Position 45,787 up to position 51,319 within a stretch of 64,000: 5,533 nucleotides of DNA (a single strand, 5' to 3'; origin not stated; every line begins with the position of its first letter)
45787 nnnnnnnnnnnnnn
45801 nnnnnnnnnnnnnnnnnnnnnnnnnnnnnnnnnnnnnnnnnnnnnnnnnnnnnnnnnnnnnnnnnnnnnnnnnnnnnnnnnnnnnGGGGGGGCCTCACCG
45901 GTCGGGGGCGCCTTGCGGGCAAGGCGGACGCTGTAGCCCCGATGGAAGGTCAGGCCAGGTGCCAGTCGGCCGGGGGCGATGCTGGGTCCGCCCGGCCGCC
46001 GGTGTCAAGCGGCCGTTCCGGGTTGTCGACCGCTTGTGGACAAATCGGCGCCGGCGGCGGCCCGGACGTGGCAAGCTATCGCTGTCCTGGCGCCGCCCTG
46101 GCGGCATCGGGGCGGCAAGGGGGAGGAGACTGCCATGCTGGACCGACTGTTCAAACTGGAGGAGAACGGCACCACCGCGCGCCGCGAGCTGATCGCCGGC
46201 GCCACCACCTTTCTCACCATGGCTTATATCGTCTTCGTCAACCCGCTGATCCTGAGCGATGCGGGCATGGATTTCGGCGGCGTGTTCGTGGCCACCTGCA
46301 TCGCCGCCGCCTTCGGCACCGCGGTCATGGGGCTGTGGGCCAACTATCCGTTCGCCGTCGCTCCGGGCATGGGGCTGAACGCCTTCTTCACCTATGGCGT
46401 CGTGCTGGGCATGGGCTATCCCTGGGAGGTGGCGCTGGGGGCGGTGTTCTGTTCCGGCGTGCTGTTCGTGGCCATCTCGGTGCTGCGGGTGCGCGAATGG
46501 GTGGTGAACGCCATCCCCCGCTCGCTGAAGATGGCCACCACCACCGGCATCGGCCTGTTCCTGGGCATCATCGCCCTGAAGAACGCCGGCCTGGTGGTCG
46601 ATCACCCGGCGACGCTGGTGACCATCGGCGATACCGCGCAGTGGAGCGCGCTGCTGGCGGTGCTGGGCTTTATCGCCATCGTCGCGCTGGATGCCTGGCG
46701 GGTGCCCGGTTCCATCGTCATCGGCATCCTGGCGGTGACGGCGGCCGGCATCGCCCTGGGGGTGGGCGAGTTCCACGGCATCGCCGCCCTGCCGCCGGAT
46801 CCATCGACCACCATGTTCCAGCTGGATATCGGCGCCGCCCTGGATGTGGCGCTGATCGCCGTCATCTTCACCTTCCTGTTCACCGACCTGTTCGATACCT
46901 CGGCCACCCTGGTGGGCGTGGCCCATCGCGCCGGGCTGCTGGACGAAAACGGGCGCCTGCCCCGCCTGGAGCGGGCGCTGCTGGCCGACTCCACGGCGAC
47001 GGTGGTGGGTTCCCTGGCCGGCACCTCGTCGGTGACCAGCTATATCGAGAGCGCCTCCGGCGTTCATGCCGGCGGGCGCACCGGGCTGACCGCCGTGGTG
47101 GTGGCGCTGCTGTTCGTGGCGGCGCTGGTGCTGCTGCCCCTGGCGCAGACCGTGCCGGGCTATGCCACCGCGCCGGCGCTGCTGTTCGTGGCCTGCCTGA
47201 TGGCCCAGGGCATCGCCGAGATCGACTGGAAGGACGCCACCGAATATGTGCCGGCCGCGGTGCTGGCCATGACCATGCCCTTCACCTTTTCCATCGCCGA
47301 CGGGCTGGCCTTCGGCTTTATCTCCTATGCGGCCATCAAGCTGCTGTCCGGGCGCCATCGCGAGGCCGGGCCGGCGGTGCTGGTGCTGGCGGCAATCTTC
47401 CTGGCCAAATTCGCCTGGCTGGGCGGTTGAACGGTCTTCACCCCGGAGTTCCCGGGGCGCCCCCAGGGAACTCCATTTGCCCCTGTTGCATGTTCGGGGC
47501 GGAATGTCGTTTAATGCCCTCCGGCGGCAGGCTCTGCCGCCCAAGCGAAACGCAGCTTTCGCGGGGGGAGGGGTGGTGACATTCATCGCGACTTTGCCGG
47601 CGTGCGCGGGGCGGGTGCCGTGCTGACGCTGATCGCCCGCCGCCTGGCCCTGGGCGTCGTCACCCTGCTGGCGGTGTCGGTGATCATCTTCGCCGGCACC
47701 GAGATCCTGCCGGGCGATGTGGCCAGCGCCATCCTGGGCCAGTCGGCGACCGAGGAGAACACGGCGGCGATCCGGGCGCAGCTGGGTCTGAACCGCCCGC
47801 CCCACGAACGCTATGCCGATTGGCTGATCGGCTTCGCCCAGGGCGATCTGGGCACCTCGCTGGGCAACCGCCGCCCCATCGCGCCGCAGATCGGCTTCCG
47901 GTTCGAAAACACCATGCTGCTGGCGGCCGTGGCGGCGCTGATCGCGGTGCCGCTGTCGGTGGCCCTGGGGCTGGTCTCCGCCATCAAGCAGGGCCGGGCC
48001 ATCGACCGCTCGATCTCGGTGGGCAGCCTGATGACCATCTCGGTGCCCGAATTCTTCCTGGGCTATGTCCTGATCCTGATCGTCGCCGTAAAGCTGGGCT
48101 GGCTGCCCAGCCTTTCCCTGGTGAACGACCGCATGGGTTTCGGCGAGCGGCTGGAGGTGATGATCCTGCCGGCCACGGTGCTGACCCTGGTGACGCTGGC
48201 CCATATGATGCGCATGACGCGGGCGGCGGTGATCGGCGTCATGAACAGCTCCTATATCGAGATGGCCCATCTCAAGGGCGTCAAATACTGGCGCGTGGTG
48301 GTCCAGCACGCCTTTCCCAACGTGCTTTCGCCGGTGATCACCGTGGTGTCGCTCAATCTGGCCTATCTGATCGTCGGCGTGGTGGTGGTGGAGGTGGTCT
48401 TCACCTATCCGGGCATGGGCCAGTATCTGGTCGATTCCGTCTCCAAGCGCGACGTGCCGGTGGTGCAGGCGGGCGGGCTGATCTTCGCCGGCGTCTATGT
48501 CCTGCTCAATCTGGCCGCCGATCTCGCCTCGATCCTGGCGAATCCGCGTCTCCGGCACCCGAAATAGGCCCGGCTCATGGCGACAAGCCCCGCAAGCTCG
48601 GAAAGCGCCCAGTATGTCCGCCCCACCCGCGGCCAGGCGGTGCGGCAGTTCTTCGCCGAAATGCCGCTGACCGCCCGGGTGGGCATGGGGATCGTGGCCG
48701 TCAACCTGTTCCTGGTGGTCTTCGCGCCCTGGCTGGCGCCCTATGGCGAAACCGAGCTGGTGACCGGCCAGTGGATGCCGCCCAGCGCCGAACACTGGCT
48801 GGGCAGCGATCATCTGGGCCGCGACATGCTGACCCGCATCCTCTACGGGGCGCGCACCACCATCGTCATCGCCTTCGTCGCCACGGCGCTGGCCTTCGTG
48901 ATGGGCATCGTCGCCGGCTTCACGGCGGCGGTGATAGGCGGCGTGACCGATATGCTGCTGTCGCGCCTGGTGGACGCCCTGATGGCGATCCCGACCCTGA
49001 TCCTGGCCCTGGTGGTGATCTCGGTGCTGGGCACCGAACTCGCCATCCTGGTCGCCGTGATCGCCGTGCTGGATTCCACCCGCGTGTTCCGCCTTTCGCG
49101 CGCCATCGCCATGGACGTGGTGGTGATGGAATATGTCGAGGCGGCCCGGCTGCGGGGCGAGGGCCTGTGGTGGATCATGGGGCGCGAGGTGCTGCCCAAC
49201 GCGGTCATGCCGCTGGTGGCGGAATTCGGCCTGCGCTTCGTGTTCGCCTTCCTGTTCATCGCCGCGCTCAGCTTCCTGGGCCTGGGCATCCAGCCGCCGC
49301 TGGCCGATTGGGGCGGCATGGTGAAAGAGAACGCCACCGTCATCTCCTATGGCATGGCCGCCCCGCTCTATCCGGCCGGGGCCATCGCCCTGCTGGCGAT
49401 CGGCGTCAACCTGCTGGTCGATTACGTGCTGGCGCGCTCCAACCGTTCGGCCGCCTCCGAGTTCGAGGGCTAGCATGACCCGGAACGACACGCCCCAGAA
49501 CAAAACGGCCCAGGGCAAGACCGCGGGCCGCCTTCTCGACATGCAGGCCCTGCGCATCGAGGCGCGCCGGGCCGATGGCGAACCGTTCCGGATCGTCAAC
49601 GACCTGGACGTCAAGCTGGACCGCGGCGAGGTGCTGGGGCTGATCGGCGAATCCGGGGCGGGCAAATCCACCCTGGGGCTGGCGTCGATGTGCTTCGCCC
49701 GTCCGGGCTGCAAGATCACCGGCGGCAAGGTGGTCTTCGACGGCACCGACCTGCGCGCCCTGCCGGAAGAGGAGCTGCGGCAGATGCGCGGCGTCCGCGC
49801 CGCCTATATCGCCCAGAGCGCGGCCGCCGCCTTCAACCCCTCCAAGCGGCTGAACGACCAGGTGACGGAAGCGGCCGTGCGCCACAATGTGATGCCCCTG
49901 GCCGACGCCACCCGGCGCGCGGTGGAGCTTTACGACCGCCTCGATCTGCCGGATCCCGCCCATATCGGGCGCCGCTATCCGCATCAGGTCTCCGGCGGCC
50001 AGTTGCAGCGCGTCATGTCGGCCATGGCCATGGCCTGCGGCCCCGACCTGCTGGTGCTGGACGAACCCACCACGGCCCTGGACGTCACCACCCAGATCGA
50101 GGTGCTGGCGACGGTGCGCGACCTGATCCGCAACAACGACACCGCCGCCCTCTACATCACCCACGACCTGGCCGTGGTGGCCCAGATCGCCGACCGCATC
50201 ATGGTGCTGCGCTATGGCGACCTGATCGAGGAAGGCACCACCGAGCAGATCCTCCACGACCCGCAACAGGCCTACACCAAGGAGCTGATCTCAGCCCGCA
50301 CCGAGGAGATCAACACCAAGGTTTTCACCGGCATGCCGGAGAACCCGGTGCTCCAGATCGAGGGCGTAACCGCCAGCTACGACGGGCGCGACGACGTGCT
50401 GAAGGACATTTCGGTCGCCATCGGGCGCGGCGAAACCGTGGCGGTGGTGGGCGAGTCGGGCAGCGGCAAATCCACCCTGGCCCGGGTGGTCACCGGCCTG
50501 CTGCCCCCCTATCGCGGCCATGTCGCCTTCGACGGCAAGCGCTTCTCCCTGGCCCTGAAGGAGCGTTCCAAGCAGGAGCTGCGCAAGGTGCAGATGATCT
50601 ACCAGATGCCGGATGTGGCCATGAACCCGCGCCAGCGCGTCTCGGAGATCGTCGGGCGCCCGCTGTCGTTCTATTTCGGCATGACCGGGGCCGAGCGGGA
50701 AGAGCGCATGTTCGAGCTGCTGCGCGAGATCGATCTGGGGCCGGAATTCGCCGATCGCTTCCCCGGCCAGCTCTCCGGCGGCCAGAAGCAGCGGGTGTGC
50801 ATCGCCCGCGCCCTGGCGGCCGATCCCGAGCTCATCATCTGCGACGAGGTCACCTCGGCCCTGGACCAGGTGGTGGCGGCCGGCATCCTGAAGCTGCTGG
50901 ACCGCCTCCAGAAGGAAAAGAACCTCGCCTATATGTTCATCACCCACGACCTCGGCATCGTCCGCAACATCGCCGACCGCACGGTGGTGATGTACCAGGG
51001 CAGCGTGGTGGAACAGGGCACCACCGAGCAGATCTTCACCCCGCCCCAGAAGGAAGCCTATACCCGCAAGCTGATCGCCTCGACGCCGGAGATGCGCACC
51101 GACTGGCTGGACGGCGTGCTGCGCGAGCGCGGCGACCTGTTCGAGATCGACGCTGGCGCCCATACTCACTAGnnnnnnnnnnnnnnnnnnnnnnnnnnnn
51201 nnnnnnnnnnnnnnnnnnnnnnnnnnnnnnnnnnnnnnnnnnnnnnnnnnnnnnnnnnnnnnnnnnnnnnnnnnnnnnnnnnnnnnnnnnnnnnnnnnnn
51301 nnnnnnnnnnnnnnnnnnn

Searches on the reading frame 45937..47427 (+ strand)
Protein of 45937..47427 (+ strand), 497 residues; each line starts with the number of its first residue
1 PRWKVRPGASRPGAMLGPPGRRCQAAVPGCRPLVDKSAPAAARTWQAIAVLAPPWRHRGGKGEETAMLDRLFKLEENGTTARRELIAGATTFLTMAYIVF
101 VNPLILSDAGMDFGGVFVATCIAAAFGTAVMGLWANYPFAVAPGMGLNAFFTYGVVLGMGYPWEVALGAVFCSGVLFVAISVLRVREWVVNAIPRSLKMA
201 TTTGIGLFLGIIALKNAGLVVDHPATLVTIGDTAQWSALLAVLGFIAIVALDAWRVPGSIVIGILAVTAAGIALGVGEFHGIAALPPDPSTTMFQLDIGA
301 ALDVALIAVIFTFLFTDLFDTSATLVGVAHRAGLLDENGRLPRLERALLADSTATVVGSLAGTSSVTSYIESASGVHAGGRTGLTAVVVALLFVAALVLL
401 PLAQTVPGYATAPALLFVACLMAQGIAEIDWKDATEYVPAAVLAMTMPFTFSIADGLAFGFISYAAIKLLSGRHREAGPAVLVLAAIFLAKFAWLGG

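Call 42: search_protein_families(library=pfam, proteins=[window:45937-47427:+])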
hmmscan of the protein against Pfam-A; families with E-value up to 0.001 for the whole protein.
window:45937-47427:+ (497 aa): 1 family
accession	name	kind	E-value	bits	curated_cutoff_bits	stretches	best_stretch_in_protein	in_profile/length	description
PF00860.26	Xan_ur_permease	-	3.9e-48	164.5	27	1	83-455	2-385/389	Permease family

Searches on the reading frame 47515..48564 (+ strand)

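Call 42: search_protein_families(library=pfam, proteins=[window:47515-48564:+])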
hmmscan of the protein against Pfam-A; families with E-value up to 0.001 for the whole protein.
window:47515-48564:+ (350 aa): 2 families
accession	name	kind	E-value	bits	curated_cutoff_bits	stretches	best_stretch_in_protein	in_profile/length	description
PF00528.27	BPD_transp_1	-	1.1e-32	113.7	26.4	1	149-347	2-183/184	Binding-protein-dependent transport system inner membrane component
PF19300.4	BPD_transp_1_N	-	4.7e-11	43.3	23.8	1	37-136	2-99/114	Binding-prot-dependent transport system membrane comp, N-term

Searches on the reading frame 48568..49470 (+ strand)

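Call 42: search_protein_families(library=pfam, proteins=[window:48568-49470:+])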
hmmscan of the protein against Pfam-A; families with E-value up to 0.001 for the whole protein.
window:48568-49470:+ (301 aa): 2 families
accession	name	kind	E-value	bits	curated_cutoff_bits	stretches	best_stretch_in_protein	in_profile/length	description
PF00528.27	BPD_transp_1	-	7.8e-26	91.4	26.4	1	113-293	1-180/184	Binding-protein-dependent transport system inner membrane component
PF12911.12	OppC_N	-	0.00035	20.8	23.9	1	36-61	16-41/53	N-terminal TM domain of oligopeptide transport permease C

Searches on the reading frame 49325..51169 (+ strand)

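Call 42: search_protein_families(library=pfam, proteins=[window:49325-51169:+])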
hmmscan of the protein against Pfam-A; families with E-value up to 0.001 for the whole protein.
window:49325-51169:+ (615 aa): 14 families
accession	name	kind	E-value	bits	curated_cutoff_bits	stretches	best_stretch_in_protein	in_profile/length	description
PF00005.33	ABC_tran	-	1.8e-55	187.7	25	2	359-511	1-137/137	ABC transporter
PF02463.25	SMC_N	-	9.1e-10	38.8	40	1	371-558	26-213/220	RecF/RecN/SMC N terminal domain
PF08352.17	oligo_HPY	-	6e-09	36.6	27.1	0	562-595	1-33/65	Oligopeptide/dipeptide transporter, C-terminal region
PF13304.12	AAA_21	-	3.1e-08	34.5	27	0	217-285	233-303/304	AAA domain, putative AbiEii toxin, Type IV TA system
PF13555.12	AAA_29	-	1.2e-07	31.8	27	0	366-395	19-48/61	P-loop containing region of AAA domain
PF20703.3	nSTAND1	-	1.5e-07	31.9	27.1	1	351-399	15-60/379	Novel STAND NTPase 1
PF13401.12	AAA_22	-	3.5e-06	27.8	27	0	372-538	8-120/130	AAA domain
PF03193.22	RsgA_GTPase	-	7.9e-06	26.2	30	0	361-389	99-126/174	RsgA GTPase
PF13481.12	AAA_25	-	1.8e-05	24.9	27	0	365-386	29-50/195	AAA domain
PF13191.12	AAA_16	-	4e-05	24.6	32.6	0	363-400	18-55/167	AAA ATPase domain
PF06414.18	Zeta_toxin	-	0.00031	20.7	22.3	0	371-406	18-53/199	Zeta toxin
PF05729.18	NACHT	-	0.00043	20.6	26.7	0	371-392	2-23/167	NACHT domain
PF03308.22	MeaB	-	0.00048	19.7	23.1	0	357-390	21-54/273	Methylmalonyl Co-A mutase-associated GTPase MeaB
PF01078.27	Mg_chelatase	-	0.00055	19.8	20.3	0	354-408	7-61/207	Magnesium chelatase, subunit ChlI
